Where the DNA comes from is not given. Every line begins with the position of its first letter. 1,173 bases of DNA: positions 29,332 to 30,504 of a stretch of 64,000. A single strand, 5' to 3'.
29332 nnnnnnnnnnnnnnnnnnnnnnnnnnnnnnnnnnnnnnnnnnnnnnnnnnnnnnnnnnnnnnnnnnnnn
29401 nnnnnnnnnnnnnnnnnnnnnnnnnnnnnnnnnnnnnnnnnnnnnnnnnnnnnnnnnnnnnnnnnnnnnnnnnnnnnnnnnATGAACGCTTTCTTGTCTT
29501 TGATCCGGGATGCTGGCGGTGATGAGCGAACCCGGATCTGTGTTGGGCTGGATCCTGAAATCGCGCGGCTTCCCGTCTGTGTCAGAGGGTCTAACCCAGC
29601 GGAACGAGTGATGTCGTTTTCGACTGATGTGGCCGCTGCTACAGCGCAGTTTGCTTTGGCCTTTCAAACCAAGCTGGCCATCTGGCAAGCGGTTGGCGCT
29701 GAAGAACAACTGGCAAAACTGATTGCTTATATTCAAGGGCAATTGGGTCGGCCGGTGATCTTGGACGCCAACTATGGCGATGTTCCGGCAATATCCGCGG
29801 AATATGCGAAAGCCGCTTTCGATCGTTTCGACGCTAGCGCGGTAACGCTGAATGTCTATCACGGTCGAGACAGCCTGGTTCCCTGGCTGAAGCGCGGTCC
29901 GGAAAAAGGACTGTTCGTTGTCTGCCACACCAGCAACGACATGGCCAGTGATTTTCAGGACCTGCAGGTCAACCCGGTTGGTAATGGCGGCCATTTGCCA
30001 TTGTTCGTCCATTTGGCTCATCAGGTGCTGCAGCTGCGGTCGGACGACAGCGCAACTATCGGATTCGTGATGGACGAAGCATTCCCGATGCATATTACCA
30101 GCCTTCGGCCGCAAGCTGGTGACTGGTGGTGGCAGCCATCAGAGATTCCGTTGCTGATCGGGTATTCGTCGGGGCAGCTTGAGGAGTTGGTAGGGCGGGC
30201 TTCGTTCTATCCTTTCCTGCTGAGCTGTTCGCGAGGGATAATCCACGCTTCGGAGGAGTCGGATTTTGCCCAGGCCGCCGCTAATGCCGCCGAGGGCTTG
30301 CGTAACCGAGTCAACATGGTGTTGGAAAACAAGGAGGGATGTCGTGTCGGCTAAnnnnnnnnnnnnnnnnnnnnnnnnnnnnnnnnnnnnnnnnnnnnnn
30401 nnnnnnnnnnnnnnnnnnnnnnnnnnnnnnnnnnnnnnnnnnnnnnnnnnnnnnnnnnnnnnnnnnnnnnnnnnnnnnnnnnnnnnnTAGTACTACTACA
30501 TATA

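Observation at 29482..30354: ODCase-fold protein with the catalytic lysine replaced (DANYGD instead of DAKRGD)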

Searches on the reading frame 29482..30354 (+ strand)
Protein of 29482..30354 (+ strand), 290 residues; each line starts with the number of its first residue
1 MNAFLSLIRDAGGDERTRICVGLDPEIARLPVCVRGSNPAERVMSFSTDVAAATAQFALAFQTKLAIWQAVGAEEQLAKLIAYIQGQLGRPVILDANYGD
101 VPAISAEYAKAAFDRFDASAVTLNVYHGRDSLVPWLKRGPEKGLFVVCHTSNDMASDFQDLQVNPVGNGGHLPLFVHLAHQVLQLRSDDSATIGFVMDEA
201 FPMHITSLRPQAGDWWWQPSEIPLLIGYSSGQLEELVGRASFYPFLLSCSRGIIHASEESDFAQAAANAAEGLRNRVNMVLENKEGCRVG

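Call 3: search_protein_families(library=pfam, proteins=[window:29482-30354:+], max_evalue=1)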
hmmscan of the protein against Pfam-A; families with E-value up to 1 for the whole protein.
window:29482-30354:+ (290 aa): 2 families
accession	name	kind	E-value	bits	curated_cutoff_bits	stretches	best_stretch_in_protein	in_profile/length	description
PF00215.30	OMPdecase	-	7.6e-10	39.5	27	1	18-168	2-128/221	Orotidine 5'-phosphate decarboxylase / HUMPS family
PF01608.23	I_LWEQ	-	0.077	13.5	27.5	1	34-65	33-64/151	I/LWEQ domain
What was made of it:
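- On Type-2 OMP decarboxylase (PyrF, TIGR02127 / PF00215): PF00215 scores 39.5 bits against 27, but matches only residues 18-168 (call 3).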

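Call 4: search_protein_families(library=ncbifam, proteins=[window:29482-30354:+], max_evalue=1)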
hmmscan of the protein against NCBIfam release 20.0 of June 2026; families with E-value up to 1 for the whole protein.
window:29482-30354:+ (290 aa): 2 families
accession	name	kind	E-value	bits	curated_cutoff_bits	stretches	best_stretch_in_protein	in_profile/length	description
TIGR02127.1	pyrF_sub2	equivalog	2.2e-33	115.6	110.6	1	13-266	10-260/261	orotidine-5'-phosphate decarboxylase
NF004034.0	PRK05500.1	equivalog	3.2e-21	75.5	656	1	11-161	10-158/478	bifunctional orotidine-5'-phosphate decarboxylase/orotate phosphoribosyltransferase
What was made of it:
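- On Type-2 OMP decarboxylase (PyrF, TIGR02127 / PF00215): TIGR02127 scores 115.6 bits against a cutoff of 110.6, over residues 13-266 (call 4).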

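Call 5: search_solved_structures(query=window:29482-30354:+, max_evalue=1, show_alignments=3)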
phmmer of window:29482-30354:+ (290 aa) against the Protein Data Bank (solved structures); distinct sequences matched with E-value up to 1: 17.
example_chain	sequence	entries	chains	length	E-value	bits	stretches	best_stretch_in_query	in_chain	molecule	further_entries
4mjz_A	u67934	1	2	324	3.9e-20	75.7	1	18-185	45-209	Orotidine 5'-phosphate decarboxylase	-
3qw3_A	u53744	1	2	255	2e-19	73.3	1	15-262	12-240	Orotidine-5-phosphate decarboxylase/orotate phosphoribosyltransferase, putative (Ompdcase-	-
3qw4_B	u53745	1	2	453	9.5e-19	71.1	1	15-263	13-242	UMP synthase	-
3r89_A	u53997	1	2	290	1.2e-13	54.4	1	18-164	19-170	Orotidine 5'-phosphate decarboxylase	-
3v75_A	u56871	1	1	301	1.6e-09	40.8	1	13-181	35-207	Orotidine 5'-phosphate decarboxylase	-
2ffc_A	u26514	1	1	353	0.001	21.8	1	52-198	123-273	orotidine 5-monophosphate decarboxylase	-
2guu_A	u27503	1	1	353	0.0016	21.2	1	52-197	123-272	ODcase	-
2f84_A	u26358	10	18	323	0.0094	18.6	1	53-159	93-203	orotidine monophosphate decarboxylase | Orotidine-monophosphate-decarboxylase | Orotidine 5'-phosphate decarboxylase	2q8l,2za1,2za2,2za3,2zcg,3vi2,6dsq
2q8z_A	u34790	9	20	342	0.011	18.4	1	53-159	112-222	Orotidine-monophosphate-decarboxylase | Orotidine 5' monophosphate decarboxylase | Orotidine 5'-phosphate decarboxylase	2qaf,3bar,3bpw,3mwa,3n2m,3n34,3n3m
2aqw_A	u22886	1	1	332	0.025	17.2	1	53-164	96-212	putative orotidine-monophosphate-decarboxylase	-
2fds_A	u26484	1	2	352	0.026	17.2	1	53-186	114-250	orotidine-monophosphate-decarboxylase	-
3tso_A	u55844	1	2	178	0.093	15.4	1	60-127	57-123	Ras-related protein Rab-25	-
2oil_A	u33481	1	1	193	0.11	15.1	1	60-127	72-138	Ras-related protein Rab-25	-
3nq7_A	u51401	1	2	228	0.57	12.8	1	79-147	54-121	Orotidine 5'-phosphate decarboxylase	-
3nqd_A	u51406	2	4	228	0.58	12.8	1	79-147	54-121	Orotidine 5'-phosphate decarboxylase | Orotidine 5'-monophosphate decarboxylase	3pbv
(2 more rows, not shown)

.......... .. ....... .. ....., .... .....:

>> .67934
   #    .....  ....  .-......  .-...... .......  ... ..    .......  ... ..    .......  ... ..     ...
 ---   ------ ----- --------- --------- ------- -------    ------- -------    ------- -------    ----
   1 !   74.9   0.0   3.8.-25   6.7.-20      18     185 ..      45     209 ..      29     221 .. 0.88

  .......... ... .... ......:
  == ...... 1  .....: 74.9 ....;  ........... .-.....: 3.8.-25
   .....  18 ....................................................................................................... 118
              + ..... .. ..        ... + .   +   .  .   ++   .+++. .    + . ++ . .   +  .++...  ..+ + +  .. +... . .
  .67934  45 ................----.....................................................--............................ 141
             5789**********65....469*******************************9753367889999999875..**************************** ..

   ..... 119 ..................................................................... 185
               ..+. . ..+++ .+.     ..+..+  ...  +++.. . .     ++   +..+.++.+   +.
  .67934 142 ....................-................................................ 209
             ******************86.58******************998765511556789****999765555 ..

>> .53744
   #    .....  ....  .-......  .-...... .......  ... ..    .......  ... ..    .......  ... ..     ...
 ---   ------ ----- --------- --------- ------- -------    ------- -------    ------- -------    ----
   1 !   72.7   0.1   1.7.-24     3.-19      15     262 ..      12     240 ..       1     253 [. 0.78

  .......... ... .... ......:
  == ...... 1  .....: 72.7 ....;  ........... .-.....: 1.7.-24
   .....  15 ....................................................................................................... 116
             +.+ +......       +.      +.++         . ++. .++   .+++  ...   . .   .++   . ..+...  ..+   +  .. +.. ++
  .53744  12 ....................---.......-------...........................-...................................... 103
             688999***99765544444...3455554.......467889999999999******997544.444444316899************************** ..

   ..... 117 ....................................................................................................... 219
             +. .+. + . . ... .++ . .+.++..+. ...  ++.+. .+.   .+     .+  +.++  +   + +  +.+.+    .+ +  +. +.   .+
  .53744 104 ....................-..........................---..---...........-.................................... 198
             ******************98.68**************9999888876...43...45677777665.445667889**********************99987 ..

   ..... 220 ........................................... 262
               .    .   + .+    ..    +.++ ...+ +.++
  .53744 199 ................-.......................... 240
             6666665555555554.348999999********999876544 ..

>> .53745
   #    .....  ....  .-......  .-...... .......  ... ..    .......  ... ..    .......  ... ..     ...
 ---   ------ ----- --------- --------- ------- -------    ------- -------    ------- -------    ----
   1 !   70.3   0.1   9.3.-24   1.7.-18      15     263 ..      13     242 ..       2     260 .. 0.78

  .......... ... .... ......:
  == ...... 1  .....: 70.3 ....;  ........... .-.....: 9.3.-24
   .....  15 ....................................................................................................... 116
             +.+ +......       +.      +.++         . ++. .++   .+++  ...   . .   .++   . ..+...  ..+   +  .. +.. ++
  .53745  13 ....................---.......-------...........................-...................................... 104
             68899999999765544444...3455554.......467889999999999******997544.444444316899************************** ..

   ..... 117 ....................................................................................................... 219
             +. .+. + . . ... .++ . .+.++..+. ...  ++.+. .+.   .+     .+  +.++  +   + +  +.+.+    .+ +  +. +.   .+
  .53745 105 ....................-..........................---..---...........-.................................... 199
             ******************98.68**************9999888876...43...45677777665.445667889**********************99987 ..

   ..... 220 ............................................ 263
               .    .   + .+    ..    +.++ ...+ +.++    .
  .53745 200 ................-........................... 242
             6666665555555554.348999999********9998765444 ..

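Call 6: find_homologous_proteins(query=window:29482-30354:+, max_evalue=0.001)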
Query window:29482-30354:+ (290 aa): 3908 proteins with E <= 0.001 among 7618 candidates; the best 120 are listed.
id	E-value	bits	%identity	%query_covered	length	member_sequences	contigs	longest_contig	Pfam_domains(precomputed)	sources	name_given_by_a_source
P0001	4.4e-162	556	100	85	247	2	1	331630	PF00215.31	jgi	jgi:orotidine-5'-phosphate decarboxylase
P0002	8.8e-68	247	47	98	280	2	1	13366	PF00215.31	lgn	-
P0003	2.4e-67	245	47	98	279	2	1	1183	PF00215.31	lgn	-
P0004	8.0e-63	231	45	98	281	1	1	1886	PF00215.31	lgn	-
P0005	1.3e-54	204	41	97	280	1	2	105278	PF00215.31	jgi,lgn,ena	-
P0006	4.2e-54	202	40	97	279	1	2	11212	PF00215.31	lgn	-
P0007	3.8e-49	186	40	91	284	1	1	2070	PF00215.31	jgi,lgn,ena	-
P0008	6.1e-45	172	38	95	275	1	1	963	PF00215.31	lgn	-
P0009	9.3e-45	171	41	91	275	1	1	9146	PF00215.31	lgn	-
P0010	2.0e-44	170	41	90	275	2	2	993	PF00215.31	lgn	-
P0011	2.1e-44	170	39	95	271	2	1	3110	PF00215.31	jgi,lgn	-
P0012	3.3e-44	170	38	95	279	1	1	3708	PF00215.31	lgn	-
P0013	4.9e-44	169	40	96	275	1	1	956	PF00215.31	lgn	-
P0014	4.9e-44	169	41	90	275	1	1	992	PF00215.31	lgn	-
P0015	5.0e-44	169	38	95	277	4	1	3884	PF00215.31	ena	-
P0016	6.4e-44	169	40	95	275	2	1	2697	PF00215.31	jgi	jgi:orotidine-5'-phosphate decarboxylase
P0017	7.8e-44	168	40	95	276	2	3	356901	PF00215.31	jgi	jgi:orotidine-5'-phosphate decarboxylase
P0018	1.3e-43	168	38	95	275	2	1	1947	PF00215.31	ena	-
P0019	1.4e-43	167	41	89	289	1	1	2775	PF00215.31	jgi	jgi:orotidine-5'-phosphate decarboxylase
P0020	1.4e-43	167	39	95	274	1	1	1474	PF00215.31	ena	-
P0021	2.0e-43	167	41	90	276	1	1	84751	PF00215.31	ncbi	-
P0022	2.0e-43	167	38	88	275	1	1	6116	PF00215.31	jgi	jgi:orotidine-5'-phosphate decarboxylase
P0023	2.6e-43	167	39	90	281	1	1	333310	PF00215.31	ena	-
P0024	2.7e-43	166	38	95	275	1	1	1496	PF00215.31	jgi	-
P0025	2.8e-43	166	42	90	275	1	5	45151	PF00215.31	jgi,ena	-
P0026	2.8e-43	166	39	95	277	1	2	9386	PF00215.31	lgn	-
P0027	3.0e-43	166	38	95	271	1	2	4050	PF00215.31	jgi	-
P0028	3.2e-43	166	38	95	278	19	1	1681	PF00215.31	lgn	-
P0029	3.8e-43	166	38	95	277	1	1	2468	PF00215.31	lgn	-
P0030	4.3e-43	166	38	95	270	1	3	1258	PF00215.31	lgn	-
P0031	4.5e-43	166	38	95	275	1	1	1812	PF00215.31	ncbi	-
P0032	5.0e-43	166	38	95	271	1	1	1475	PF00215.31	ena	-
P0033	5.6e-43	165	39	95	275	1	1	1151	PF00215.31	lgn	-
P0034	5.7e-43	165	39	95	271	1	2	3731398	PF00215.31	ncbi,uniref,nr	ncbi:orotidine-5'-phosphate decarboxylase [Lysobacter panacisoli]|uniref:Orotidine 5'-phosphate deca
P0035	5.7e-43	165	41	90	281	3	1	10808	PF00215.31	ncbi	ncbi:MAG: orotidine-5'-phosphate decarboxylase [Thermomonas sp.]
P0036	5.9e-43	165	38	95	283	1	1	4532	PF00215.31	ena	-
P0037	6.0e-43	165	38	95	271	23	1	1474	PF00215.31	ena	-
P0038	6.6e-43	165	39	95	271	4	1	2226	PF00215.31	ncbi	-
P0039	7.2e-43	165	39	95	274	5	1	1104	PF00215.31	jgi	-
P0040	9.3e-43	165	39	95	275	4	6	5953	PF00215.31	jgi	jgi:orotidine-5'-phosphate decarboxylase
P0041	1.0e-42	165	35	88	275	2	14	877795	PF00215.31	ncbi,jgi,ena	-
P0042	1.1e-42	165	38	95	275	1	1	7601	PF00215.31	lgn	-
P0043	1.1e-42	164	38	95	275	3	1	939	PF00215.31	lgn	-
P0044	1.3e-42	164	39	95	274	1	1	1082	PF00215.31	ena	-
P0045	1.5e-42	164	38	95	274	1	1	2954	PF00215.31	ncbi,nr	ncbi:MAG: orotidine-5'-phosphate decarboxylase [Gammaproteobacteria bacterium]|nr:orotidine-5'-phosp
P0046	1.5e-42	164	40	89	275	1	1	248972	PF00215.31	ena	-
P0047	1.7e-42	164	37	95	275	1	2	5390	PF00215.31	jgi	-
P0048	2.0e-42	164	38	95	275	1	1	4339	PF00215.31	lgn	-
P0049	2.0e-42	164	39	95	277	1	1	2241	PF00215.31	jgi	jgi:orotidine-5'-phosphate decarboxylase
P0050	2.1e-42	164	37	95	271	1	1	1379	PF00215.31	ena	-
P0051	2.3e-42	163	37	95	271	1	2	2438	PF00215.31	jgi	-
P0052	2.5e-42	163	38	95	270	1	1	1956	PF00215.31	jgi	jgi:orotidine-5'-phosphate decarboxylase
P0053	2.7e-42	163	37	95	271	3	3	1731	PF00215.31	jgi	jgi:orotidine-5'-phosphate decarboxylase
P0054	3.1e-42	163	41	95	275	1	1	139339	PF00215.31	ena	-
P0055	3.2e-42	163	36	88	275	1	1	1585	PF00215.31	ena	-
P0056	3.2e-42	163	38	95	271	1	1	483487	PF00215.31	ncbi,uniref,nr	ncbi:orotidine-5'-phosphate decarboxylase [Lysobacter arvi]|uniref:Orotidine 5'-phosphate decarboxyl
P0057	3.9e-42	163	38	95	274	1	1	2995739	PF00215.31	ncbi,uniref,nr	ncbi:orotidine-5'-phosphate decarboxylase [Luteimonas sp. JM171]|uniref:orotidine-5'-phosphate decar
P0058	4.3e-42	163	40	90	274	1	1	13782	PF00215.31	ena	-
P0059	4.3e-42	163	37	96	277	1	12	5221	PF00215.31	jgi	jgi:orotidine-5'-phosphate decarboxylase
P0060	4.3e-42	163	39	90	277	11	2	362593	PF00215.31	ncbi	-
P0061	4.8e-42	162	36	96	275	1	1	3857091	PF00215.31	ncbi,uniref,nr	ncbi:orotidine-5'-phosphate decarboxylase [Marilutibacter alkalisoli]|uniref:Orotidine 5'-phosphate 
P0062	5.6e-42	162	39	90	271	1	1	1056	PF00215.31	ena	-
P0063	5.9e-42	162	38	95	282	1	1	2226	PF00215.31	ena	-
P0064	6.0e-42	162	40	90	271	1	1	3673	PF00215.31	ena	-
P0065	6.0e-42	162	39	90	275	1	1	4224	PF00215.31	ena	-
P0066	6.0e-42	162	38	95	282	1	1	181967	PF00215.31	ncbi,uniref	ncbi:orotidine-5'-phosphate decarboxylase [Luteimonas qiangzhengi]|uniref:orotidine-5'-phosphate dec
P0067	6.2e-42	162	38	96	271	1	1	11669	PF00215.31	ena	-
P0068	6.2e-42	162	38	95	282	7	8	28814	PF00215.31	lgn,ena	-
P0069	6.4e-42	162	38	96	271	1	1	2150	PF00215.31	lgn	-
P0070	6.4e-42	162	38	95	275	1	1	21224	PF00215.31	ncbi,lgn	-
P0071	7.2e-42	162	39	94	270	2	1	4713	PF00215.31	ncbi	ncbi:MAG: orotidine-5'-phosphate decarboxylase, partial [Gammaproteobacteria bacterium]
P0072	7.3e-42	162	37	88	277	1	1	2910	PF00215.31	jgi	jgi:orotidine-5'-phosphate decarboxylase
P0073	7.8e-42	162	38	95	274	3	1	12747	PF00215.31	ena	-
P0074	7.8e-42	162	38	91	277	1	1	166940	PF00215.31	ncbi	-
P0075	8.1e-42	162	39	95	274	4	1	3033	PF00215.31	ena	-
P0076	8.1e-42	162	40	89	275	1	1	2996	PF00215.31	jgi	jgi:orotidine-5'-phosphate decarboxylase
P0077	8.2e-42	162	38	96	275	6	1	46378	PF00215.31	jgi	jgi:orotidine-5'-phosphate decarboxylase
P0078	8.4e-42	162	37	95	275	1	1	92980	PF00215.31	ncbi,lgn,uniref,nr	ncbi:orotidine-5'-phosphate decarboxylase [Novilysobacter spongiicola]|uniref:Orotidine 5'-phosphate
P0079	8.4e-42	162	40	90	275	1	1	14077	PF00215.31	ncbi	ncbi:MAG: orotidine-5'-phosphate decarboxylase [Dokdonella sp.]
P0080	8.7e-42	162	35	88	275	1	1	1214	PF00215.31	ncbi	-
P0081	9.1e-42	161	37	95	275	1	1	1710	PF00215.31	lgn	-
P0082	9.3e-42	161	37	88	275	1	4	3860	PF00215.31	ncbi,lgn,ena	-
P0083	9.5e-42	161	39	90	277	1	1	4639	PF00215.31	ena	-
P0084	9.6e-42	161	38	91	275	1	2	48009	PF00215.31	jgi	jgi:orotidine-5'-phosphate decarboxylase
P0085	9.8e-42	161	39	90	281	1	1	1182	PF00215.31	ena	-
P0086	1.0e-41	161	38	95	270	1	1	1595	PF00215.31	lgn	-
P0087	1.1e-41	161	39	95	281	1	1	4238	PF00215.31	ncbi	-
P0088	1.1e-41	161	37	95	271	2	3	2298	PF00215.31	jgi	-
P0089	1.1e-41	161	39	95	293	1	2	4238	PF00215.31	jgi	jgi:orotidine-5'-phosphate decarboxylase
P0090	1.2e-41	161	38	95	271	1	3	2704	PF00215.31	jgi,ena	-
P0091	1.2e-41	161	38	96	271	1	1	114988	PF00215.31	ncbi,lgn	-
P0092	1.2e-41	161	37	95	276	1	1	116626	PF00215.31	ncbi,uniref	ncbi:orotidine-5'-phosphate decarboxylase [Luteimonas sp. TWI662]|uniref:orotidine-5'-phosphate deca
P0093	1.3e-41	161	37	95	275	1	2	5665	PF00215.31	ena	-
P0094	1.3e-41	161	38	95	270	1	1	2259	PF00215.31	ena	-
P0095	1.4e-41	161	39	96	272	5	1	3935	PF00215.31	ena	-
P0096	1.4e-41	161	40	90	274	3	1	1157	PF00215.31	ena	-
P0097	1.4e-41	161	37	95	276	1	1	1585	PF00215.31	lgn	-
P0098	1.4e-41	161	38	95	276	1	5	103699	PF00215.31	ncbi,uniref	ncbi:orotidine-5'-phosphate decarboxylase [Luteimonas sp. TWI1437]|uniref:orotidine-5'-phosphate dec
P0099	1.5e-41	161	38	96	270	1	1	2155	PF00215.31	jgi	jgi:orotidine-5'-phosphate decarboxylase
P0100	1.6e-41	161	38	96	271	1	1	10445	PF00215.31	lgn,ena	-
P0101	1.7e-41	161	37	95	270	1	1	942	PF00215.31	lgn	-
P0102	1.8e-41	161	37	95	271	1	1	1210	PF00215.31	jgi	-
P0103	1.9e-41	160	38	90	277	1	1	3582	PF00215.31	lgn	-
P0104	2.0e-41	160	38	96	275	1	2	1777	PF00215.31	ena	-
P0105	2.2e-41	160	41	86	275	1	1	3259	PF00215.31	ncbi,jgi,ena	jgi:orotidine-5'-phosphate decarboxylase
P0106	2.2e-41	160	38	95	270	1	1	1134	PF00215.31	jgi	jgi:orotidine-5'-phosphate decarboxylase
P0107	2.3e-41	160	39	90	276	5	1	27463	PF00215.31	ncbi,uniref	ncbi:orotidine-5'-phosphate decarboxylase [Frateuria sp.]|uniref:orotidine-5'-phosphate decarboxylas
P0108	2.5e-41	160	38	97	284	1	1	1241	PF00215.31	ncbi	-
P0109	2.7e-41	160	40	90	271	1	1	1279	PF00215.31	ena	-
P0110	2.8e-41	160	38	95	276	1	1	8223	PF00215.31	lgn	-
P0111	3.2e-41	160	38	95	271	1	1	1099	PF00215.31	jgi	-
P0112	3.4e-41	160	37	95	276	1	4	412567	PF00215.31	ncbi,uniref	ncbi:orotidine-5'-phosphate decarboxylase [Luteimonas sp. TWI1416]|uniref:orotidine-5'-phosphate dec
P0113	3.5e-41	160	38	95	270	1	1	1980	PF00215.31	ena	-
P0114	3.5e-41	160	36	95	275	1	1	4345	PF00215.31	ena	-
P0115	3.7e-41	159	39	96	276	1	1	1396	PF00215.31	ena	-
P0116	3.8e-41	159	36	95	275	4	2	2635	PF00215.31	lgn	-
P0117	3.8e-41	159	37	95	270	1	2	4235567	PF00215.31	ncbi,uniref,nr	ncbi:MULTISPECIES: orotidine-5'-phosphate decarboxylase [unclassified Lysobacter]|uniref:orotidine-5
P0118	4.0e-41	159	38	95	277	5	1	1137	PF00215.31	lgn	-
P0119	4.3e-41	159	39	95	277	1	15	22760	PF00215.31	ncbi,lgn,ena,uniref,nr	ncbi:MAG: orotidine-5'-phosphate decarboxylase [Frateuria sp.]|uniref:orotidine-5'-phosphate decarbo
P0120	4.4e-41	159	38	95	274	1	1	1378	PF00215.31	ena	-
